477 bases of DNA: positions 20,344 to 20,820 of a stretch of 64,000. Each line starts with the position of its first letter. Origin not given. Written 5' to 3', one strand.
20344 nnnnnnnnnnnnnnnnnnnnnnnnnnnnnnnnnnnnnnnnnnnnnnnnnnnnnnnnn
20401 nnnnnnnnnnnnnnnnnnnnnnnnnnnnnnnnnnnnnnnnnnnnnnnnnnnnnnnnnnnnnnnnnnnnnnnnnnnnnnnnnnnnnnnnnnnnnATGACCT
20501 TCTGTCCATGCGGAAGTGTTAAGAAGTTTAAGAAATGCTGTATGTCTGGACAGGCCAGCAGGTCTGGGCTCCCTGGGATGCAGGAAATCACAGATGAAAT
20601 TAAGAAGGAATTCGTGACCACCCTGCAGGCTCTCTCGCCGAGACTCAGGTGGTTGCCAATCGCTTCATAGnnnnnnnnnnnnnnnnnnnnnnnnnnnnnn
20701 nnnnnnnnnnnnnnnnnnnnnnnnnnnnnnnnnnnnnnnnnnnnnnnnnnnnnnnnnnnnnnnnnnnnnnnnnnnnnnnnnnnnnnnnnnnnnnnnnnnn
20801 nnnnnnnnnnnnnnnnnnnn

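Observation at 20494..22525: Island-edge unknown 605-aa protein preceded by a SEC-C-motif mini-protein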

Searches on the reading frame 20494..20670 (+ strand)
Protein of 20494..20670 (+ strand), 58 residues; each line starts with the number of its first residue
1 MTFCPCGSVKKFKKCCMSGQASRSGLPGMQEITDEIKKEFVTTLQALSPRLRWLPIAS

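Call 4: search_protein_families(library=pfam, proteins=[window:20494-20670:+], max_evalue=0.1)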
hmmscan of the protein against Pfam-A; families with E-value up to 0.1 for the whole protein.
window:20494-20670:+ (58 aa): 2 families
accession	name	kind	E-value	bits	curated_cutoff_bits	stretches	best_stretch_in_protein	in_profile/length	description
PF02810.21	SEC-C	-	3e-05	24.2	20.4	1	4-17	5-18/19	SEC-C motif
PF06992.16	Phage_lambda_P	-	0.029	14.6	26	1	5-38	65-96/162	Replication protein P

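Call 5: search_protein_families(library=padloc, proteins=[window:20494-20670:+], max_evalue=0.1)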
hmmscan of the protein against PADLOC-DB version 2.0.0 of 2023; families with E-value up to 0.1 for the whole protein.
window:20494-20670:+ (58 aa): 3 families
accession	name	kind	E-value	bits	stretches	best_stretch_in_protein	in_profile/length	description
PDLC00865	E2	-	0.00094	16.6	1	3-21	175-193/219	E2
PDLC00872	E2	-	0.0014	16.1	1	3-36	173-205/216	E2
PDLC00833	E1-E2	-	0.023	12.2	1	3-19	177-193/222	E1-E2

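Call 18: search_protein_families(library=ncbifam, proteins=[window:20494-20670:+], max_evalue=0.1)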
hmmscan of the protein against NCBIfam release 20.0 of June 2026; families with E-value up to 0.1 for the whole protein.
window:20494-20670:+ (58 aa): 5 families
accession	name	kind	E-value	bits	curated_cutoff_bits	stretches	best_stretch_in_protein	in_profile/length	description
NF002449.0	PRK01617.1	equivalog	0.009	16.4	141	1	3-16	139-152/154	hypothetical protein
TIGR04102.1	SWIM_PBPRA1643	hypoth_equivalog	0.016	15.6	68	1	4-16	95-107/108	PBPRA1643 family SWIM/SEC-C metal-binding motif protein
NF001213.0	PRK00183.1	equivalog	0.031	14.3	158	1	4-18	140-154/157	hypothetical protein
NF004088.0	PRK05590.1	equivalog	0.036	14.4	140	1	4-17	151-164/166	hypothetical protein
NF007704.0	PRK10396.1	equivalog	0.069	13.1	149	1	4-17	207-220/221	hypothetical protein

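Call 19: search_protein_families(library=phrogs, proteins=[window:20494-20670:+], max_evalue=0.1)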
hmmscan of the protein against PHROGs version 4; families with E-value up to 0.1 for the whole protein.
window:20494-20670:+ (58 aa): 2 families
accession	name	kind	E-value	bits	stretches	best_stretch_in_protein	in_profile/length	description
phrog_30159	-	unknown function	0.0025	18.9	1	4-16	50-62/69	-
phrog_24700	-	unknown function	0.088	13.8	0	4-17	207-220/221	-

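Call 55: find_encoding_contigs(protein=window:20494-20667:+, flank=6000, max_places=4)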
Protein window:20494-20667:+ (58 aa): no gene with exactly this product is on record in the collection.

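Call 57: find_homologous_proteins(query=window:20494-20667:+, max_evalue=0.01)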
Query window:20494-20667:+ (58 aa): 1 proteins with E <= 0.01 among 1 candidates.
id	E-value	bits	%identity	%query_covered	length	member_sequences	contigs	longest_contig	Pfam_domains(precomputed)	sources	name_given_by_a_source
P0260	1.9e-32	127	100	100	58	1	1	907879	-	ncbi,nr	ncbi:MAG: SEC-C domain-containing protein [Candidatus Methylomirabilis sp.]|nr:SEC-C domain-containi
